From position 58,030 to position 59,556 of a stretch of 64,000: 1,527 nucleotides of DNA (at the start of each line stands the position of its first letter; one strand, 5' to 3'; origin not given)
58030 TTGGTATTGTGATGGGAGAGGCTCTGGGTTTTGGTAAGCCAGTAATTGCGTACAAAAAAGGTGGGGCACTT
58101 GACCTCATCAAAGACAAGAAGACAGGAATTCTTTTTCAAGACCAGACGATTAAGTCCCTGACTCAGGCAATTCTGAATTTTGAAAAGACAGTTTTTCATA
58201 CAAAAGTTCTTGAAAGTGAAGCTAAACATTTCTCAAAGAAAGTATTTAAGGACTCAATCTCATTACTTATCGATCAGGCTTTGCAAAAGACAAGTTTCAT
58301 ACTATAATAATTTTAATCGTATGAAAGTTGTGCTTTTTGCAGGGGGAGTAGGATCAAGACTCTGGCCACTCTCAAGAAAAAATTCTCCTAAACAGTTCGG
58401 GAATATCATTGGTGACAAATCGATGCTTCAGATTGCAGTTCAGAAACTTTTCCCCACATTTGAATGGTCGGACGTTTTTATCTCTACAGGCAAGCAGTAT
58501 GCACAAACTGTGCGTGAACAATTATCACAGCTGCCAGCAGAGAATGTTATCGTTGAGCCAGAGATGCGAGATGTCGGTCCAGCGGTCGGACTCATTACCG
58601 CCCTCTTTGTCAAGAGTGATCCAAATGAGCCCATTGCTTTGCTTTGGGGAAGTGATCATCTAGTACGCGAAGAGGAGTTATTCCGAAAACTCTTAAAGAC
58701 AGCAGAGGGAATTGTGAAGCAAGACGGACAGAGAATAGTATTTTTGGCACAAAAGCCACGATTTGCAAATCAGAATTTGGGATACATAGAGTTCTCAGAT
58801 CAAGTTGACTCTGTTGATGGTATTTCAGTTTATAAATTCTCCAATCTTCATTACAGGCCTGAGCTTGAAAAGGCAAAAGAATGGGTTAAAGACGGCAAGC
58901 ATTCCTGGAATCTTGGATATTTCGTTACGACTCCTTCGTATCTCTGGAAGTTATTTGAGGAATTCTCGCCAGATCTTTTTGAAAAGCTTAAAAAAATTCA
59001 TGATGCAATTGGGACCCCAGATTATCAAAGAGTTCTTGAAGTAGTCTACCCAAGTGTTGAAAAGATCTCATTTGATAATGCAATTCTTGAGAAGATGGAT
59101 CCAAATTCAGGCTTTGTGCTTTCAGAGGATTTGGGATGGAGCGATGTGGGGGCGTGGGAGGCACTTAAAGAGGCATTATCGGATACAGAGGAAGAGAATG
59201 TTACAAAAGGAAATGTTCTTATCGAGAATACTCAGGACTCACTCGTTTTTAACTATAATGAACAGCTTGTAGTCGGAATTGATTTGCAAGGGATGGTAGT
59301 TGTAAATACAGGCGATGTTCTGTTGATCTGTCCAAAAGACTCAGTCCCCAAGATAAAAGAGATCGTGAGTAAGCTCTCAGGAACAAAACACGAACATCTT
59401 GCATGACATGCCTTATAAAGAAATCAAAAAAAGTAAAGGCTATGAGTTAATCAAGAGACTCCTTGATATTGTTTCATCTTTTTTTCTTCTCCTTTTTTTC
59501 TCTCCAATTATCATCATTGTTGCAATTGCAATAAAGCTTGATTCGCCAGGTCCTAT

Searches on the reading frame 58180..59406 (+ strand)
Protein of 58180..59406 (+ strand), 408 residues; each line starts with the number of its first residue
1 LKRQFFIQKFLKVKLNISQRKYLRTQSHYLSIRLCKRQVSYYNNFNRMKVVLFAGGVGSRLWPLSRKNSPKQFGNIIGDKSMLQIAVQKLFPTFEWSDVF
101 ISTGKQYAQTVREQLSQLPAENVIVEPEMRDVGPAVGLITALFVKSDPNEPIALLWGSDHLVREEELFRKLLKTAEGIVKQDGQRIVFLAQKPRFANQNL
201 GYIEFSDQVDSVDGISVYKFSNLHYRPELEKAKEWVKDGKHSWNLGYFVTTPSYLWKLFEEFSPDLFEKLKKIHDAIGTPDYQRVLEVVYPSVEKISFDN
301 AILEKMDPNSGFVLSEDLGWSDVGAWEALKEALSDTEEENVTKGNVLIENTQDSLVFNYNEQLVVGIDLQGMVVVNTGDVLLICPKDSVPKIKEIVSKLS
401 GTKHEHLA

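Call 9: search_protein_families(library=pfam, proteins=[window:58180-59406:+], max_evalue=0.001)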
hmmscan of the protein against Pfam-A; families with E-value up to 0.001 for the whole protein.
window:58180-59406:+ (408 aa): 3 families
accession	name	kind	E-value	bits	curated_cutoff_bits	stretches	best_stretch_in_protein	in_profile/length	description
PF00483.29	NTP_transferase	-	3.9e-25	89.3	21.2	1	49-338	1-244/245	Nucleotidyl transferase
PF22640.1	ManC_GMP_beta-helix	-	1.8e-10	41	27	1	351-399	8-55/55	MannoseP isomerase/GMP-like beta-helix domain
PF12804.13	NTP_transf_3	-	1.2e-06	29.3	27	1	51-192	2-124/160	MobA-like NTP transferase domain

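Call 34: search_protein_families(library=ncbifam, proteins=[window:58321-59406:+], max_evalue=0.01)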
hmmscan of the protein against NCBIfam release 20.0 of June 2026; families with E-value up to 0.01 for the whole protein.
window:58321-59406:+ (361 aa): 5 families
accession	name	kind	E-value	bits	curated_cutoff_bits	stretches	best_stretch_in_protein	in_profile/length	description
TIGR01479.1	GMP_PMI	equivalog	1.3e-67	228.7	372.95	1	3-356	3-349/467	mannose-1-phosphate guanylyltransferase/mannose-6-phosphate isomerase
NF012004.0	PRK15460.1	equivalog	4.4e-54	183.9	859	1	4-359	9-363/478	mannose-1-phosphate guanyltransferase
NF041173.1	Sug_nt_acttase_Thmprot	equivalog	1e-05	24.7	600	1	1-132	1-125/405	bifunctional sugar-1-phosphate nucleotidylyltransferase/acetyltransferase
TIGR03992.1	Arch_glmU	subfamily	0.00055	18.9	292.1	1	1-127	1-120/393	bifunctional sugar-1-phosphate nucleotidylyltransferase/acetyltransferase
NF001457.0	PRK00317.1-3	equivalog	0.0042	16.6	164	0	1-96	2-84/200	molybdenum cofactor guanylyltransferase MobA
